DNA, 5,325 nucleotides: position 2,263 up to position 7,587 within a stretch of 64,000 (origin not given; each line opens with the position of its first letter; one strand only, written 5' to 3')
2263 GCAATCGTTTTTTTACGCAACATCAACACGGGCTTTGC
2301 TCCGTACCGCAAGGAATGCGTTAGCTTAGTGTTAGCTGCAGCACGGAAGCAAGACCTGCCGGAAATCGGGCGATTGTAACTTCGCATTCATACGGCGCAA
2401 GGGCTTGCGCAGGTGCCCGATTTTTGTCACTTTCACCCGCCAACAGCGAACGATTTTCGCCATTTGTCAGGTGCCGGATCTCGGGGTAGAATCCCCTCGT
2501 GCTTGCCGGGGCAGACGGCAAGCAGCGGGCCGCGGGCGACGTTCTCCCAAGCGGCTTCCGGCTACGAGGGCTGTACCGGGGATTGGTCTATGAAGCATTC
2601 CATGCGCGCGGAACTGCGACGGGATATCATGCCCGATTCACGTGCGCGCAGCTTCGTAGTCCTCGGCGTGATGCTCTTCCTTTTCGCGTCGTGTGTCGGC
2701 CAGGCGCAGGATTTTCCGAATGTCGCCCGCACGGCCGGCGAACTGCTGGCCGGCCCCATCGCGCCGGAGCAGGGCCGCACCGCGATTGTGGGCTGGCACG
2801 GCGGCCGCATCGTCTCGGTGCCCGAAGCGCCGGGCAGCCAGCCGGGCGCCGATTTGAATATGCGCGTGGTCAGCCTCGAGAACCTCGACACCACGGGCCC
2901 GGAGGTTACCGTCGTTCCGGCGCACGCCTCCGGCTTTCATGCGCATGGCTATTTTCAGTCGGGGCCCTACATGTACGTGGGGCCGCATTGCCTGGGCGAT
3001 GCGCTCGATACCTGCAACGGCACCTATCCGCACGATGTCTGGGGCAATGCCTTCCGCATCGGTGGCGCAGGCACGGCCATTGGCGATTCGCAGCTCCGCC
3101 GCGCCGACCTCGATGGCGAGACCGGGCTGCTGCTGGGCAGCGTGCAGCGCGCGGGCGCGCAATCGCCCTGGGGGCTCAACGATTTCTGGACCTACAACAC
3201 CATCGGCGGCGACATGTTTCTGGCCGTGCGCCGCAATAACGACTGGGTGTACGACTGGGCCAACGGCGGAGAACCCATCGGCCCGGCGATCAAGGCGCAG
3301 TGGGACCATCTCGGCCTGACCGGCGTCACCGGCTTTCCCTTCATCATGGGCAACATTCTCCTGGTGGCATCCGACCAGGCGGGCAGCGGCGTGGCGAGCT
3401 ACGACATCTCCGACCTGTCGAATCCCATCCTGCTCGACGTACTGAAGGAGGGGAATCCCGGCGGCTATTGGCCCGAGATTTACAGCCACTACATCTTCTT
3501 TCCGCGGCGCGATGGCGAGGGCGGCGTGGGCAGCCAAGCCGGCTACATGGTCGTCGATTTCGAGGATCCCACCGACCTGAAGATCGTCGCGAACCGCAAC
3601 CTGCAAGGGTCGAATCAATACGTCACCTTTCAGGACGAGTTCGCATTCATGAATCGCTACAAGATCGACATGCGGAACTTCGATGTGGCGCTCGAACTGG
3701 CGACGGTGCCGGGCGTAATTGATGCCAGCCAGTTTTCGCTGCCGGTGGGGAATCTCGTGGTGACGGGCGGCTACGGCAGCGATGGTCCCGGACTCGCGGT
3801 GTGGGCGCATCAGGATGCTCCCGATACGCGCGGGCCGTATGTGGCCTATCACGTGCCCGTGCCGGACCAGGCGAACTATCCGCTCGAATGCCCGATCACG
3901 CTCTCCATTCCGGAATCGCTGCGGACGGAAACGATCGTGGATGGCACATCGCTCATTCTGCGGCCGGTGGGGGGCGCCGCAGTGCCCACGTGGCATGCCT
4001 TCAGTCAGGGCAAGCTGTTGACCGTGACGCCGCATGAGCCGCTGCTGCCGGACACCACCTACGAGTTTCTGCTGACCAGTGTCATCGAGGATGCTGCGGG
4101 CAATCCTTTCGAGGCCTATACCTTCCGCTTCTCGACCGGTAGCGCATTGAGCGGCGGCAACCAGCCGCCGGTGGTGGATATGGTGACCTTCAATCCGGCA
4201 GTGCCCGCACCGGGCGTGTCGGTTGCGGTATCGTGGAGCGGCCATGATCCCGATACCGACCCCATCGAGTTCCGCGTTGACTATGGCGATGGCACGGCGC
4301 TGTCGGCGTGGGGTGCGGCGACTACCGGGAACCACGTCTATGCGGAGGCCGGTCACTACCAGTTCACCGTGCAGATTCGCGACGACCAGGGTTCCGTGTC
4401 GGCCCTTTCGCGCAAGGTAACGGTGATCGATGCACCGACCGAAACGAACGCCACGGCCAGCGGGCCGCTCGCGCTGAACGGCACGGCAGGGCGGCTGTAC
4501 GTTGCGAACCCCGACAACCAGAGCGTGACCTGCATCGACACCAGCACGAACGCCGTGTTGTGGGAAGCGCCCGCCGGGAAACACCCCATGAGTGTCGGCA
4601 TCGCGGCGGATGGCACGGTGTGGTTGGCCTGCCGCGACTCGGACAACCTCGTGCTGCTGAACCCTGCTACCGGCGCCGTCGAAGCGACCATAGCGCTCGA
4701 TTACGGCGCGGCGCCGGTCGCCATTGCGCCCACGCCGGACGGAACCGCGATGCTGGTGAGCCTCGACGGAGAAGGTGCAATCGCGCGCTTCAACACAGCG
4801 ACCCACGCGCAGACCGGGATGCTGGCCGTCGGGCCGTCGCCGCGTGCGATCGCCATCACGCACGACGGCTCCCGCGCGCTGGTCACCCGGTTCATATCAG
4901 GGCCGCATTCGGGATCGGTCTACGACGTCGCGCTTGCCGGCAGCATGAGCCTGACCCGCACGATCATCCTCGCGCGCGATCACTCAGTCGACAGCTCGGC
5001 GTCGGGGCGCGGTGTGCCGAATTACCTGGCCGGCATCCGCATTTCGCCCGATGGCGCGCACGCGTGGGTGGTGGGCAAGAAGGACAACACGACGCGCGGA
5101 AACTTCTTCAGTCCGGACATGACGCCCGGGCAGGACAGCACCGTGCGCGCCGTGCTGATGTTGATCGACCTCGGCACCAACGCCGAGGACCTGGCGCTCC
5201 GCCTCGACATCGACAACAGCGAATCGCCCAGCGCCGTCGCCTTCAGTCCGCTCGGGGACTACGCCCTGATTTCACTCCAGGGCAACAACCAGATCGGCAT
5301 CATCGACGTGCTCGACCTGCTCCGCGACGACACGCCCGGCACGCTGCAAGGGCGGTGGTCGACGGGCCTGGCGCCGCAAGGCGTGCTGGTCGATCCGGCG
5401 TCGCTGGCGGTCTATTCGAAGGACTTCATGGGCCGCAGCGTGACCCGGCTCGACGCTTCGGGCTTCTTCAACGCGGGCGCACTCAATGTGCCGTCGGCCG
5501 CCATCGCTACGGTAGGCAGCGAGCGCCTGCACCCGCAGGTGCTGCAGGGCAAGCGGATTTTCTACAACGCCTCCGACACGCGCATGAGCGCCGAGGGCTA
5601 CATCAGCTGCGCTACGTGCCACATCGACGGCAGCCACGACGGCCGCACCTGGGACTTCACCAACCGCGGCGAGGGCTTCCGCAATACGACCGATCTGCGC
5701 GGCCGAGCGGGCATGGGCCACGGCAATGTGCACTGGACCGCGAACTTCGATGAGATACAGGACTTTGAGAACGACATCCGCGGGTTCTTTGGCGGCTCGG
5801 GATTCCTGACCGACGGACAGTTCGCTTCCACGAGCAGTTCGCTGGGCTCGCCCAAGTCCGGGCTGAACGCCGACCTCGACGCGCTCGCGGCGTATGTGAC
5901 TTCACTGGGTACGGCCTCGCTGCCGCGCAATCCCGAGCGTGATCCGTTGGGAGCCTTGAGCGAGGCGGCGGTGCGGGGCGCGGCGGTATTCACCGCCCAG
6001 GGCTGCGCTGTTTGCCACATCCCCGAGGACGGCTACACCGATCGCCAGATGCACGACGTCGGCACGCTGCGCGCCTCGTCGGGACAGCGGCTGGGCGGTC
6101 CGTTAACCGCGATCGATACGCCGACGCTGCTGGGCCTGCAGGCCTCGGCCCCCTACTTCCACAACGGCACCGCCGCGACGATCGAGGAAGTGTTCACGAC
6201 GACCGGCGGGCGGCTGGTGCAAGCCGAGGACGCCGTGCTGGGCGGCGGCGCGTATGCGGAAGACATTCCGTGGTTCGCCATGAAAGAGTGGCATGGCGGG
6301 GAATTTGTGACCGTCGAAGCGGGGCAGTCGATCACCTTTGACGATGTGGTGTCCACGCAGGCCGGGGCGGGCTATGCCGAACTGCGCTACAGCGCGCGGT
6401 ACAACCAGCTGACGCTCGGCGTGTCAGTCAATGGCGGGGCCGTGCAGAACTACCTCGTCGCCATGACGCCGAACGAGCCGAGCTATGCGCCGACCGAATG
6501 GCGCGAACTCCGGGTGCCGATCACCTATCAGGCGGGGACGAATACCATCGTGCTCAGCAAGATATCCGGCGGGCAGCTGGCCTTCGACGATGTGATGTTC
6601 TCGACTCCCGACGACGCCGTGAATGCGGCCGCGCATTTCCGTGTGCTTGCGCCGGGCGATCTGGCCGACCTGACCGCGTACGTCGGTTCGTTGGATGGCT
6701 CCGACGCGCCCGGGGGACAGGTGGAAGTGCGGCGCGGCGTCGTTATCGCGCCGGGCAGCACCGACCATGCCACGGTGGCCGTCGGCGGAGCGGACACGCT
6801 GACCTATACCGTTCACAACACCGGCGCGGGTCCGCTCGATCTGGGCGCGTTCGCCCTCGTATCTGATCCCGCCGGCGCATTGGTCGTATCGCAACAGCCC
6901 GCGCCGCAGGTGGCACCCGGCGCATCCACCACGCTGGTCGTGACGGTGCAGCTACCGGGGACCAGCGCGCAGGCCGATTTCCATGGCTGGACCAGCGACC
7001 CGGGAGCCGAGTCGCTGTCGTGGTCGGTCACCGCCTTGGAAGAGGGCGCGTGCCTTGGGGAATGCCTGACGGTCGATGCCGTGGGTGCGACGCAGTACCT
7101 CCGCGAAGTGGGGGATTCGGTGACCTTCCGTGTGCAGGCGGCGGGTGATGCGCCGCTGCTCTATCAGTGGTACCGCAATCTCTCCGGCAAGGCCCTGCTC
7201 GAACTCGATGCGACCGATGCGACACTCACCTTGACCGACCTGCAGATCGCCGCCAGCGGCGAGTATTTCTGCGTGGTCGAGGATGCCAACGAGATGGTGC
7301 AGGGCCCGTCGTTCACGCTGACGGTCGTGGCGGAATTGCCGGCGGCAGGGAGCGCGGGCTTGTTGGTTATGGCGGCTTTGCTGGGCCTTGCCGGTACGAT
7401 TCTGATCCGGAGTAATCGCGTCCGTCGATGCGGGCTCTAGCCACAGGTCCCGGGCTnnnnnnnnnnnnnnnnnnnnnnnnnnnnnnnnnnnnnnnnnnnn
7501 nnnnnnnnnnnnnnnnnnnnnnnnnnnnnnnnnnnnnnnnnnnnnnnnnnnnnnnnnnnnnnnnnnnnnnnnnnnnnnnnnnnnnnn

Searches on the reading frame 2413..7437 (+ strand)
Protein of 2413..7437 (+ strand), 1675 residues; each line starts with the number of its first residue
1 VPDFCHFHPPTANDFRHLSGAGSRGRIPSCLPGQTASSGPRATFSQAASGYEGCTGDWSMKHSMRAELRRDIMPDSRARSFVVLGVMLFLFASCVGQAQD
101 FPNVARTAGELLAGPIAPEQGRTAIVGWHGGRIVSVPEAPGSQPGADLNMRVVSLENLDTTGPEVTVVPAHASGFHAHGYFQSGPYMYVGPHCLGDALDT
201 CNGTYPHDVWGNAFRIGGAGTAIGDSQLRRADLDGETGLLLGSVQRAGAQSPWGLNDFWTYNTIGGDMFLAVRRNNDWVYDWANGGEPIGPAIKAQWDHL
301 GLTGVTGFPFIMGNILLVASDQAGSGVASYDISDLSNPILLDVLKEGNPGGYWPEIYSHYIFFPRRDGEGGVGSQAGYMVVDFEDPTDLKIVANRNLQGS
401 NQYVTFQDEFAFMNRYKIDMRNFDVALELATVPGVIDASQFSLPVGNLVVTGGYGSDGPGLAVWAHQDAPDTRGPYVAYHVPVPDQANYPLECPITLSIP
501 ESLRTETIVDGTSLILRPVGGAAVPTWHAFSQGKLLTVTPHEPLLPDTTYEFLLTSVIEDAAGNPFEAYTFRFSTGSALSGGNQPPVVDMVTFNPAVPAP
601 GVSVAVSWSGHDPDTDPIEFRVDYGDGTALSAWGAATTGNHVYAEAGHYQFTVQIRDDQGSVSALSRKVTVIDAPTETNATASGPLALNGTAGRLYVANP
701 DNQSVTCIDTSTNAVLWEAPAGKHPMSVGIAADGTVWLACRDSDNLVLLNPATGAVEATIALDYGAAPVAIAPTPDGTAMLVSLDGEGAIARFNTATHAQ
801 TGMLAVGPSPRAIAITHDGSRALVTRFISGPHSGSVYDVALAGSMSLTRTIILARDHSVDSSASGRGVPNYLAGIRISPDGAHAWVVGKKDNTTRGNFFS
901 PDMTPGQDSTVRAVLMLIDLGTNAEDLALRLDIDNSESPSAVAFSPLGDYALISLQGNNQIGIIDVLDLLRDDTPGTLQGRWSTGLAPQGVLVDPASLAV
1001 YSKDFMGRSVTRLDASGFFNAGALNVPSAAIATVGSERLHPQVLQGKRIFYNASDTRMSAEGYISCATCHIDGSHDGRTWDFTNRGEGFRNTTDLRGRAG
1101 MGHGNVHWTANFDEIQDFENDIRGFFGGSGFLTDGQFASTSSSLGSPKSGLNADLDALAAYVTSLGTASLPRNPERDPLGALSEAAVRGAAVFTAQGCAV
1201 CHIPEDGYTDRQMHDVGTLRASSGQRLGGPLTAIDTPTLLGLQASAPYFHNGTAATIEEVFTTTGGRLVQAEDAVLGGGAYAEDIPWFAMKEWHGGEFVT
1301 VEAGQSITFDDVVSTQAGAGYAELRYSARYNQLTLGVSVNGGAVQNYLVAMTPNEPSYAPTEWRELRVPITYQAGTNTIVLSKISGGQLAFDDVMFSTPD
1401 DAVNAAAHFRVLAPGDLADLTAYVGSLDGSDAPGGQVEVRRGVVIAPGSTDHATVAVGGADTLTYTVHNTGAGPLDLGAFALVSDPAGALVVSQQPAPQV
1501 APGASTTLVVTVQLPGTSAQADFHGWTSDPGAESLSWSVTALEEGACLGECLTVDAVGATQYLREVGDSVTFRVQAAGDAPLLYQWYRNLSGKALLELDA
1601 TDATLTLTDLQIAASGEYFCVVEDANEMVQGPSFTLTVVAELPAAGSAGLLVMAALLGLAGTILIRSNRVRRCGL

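Call 4: search_protein_families(library=pfam, proteins=[window:2413-7437:+], max_evalue=0.1)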
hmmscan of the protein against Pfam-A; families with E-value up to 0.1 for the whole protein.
window:2413-7437:+ (1675 aa): 13 families
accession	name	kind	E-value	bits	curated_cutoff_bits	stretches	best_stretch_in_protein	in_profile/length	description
PF13205.12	Big_5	-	3.2e-11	44.3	23.6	1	471-575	1-105/105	Bacterial Ig-like domain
PF18911.6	PKD_4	-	6.3e-10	39.4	27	1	583-668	1-80/85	PKD domain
PF03150.19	CCP_MauG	-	9.7e-10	39.7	25.6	2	1046-1094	7-55/149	Di-haem cytochrome c peroxidase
PF00801.26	PKD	-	3.4e-06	27.4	23.5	1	593-664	6-74/80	PKD domain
PF13927.12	Ig_3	-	5.6e-06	27.2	30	1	1564-1623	13-77/78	Immunoglobulin domain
PF21419.2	RoxA-like_Cyt-c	-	1.5e-05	24.9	26.7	1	1237-1262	5-30/39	RoxA-like, cytochrome c-like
PF13360.13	PQQ_2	-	4.2e-05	23.7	27.6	1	702-797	2-92/233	Outer membrane protein assembly factor BamB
PF07686.23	V-set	-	9.7e-05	23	26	1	1599-1639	69-109/109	Immunoglobulin V-set domain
PF07679.22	I-set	-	0.00056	20.4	23.7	1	1565-1625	13-78/90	Immunoglobulin I-set domain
PF03422.21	CBM_6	-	0.018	15.8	28.9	1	1270-1396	1-123/125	Carbohydrate binding module (family 6)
PF16990.11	CBM_35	-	0.038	14.8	28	0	1302-1386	33-108/121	Carbohydrate binding module (family 35)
PF10633.15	NPCBM_assoc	-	0.084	13.5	24.4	0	1458-1520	4-66/78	NPCBM-associated, NEW3 domain of alpha-galactosidase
PF00047.31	ig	-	0.091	13.5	21.8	0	1562-1627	3-75/81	Immunoglobulin domain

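Call 75: search_protein_families(library=ncbifam, proteins=[window:2413-7437:+], max_evalue=1)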
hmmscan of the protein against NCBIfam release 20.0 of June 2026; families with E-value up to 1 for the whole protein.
window:2413-7437:+ (1675 aa): 16 families
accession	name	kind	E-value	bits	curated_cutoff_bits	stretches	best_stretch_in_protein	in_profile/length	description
NF052342.1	hydrazine_BC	exception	4.4e-17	61.5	1250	3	1044-1222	420-591/690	hydrazine synthase subunit beta-gamma fusion subunit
TIGR02276.1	beta_rpt_yvtn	repeat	1.4e-11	44.1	27.85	1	693-730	4-41/42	beta-propeller repeat protein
NF052341.1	hydrazine_gamma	equivalog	1.5e-11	43.9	625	2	1045-1221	70-239/339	hydrazine synthase subunit gamma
TIGR03791.1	TTQ_mauG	equivalog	5.4e-11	42.2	443.85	2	1180-1262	153-242/291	tryptophan tryptophylquinone biosynthesis enzyme MauG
TIGR03866.1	PQQ_ABC_repeats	subfamily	1.1e-10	41.1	287.3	1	689-825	7-142/310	PQQ-dependent catabolism-associated beta-propeller protein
TIGR04039.1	MXAN_0977_Heme2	hypoth_equivalog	8.5e-08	31.6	362.85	2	1043-1110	12-71/336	MbnH family di-heme enzyme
NF052340.1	hydrazine_beta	equivalog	3.8e-07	29.5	560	1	691-967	43-304/372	hydrazine synthase subunit beta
NF038117.1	choice_anch_I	subfamily_domain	6e-07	28.7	300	1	787-826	74-113/458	choice-of-anchor I family protein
NF012200.0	choice_anch_D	domain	2.4e-06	28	45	1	1444-1513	18-88/108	choice-of-anchor D domain-containing protein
TIGR03981.2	SAM_quin_mod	hypoth_equivalog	5.3e-06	25.6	340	1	1181-1261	262-355/411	His-Xaa-Ser system-associated MauG-like protein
NF058578.1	CPR_pilus_PamR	equivalog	0.00033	19.6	300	1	616-683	179-249/297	pilus system RbmA-like protein PamR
NF051462.1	RoxC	equivalog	0.006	14.8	900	1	1236-1262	655-681/812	putative rubber dioxygenase RoxC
NF040606.1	CytoC_perox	subfamily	0.0098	15.1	150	1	1239-1264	431-456/524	di-heme-cytochrome C peroxidase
NF052280.1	7_blade_YncE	equivalog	0.015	14.1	400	2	662-715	57-109/338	7-bladed beta-propeller protein YncE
NF050034.1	RoxB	equivalog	0.036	12.5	900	1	1236-1262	483-509/652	rubber dioxygenase RoxB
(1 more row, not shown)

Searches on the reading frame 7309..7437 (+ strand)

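Call 75: search_protein_families(library=ncbifam, proteins=[window:7309-7437:+], max_evalue=1)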
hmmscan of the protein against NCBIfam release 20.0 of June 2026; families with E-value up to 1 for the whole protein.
seq(43 aa): 1 family
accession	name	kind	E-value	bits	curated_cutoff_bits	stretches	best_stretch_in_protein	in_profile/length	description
NF033207.2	midcut_by_XrtH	subfamily_domain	0.059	13.4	45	1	6-40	33-67/175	midcut-by-XrtH protein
